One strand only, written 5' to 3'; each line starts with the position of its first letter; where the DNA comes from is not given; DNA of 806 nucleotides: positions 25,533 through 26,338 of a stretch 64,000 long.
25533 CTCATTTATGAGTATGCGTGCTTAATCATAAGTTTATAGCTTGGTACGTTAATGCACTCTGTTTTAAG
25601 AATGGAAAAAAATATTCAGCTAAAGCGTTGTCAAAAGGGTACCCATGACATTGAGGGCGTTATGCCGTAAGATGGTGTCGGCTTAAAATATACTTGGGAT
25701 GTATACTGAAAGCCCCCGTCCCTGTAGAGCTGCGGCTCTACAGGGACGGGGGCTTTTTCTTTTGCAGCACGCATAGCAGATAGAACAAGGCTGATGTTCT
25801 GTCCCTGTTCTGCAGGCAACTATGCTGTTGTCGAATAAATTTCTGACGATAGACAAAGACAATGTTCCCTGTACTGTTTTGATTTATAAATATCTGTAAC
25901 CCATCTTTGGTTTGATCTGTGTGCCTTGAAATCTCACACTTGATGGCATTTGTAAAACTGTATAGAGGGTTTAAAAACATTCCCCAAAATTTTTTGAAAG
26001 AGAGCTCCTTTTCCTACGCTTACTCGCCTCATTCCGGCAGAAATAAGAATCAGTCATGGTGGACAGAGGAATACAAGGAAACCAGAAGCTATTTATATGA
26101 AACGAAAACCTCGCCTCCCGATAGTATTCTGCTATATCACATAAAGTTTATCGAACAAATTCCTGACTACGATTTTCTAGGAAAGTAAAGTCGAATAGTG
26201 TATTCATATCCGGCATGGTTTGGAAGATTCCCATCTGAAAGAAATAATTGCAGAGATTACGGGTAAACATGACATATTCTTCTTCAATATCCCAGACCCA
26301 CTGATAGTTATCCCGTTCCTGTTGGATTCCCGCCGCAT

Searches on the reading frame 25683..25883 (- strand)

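Call 15: search_protein_families(library=pfam, proteins=[window:25683-25883:-], max_evalue=1)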
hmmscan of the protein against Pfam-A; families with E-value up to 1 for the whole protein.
window:25683-25883:- (66 aa): 2 families
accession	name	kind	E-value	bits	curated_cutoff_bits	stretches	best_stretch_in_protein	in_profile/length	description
PF02439.20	Adeno_E3_CR2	-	0.17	12.2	36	1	33-44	22-33/38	Adenovirus E3 region protein CR2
PF14807.11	AP4E_app_platf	-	0.23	12.2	27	1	2-35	36-69/100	Adaptin AP4 complex epsilon appendage platform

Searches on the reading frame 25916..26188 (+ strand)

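Call 59: search_protein_families(library=pfam, proteins=[window:25916-26188:+], max_evalue=1)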
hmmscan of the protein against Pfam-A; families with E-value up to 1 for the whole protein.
window:25916-26188:+ (90 aa): 1 family
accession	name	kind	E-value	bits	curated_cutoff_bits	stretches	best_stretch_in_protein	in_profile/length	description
PF25179.1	LMF1_C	-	0.011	16.2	34.2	1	16-55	95-135/139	Lipase maturation factor C-terminal domain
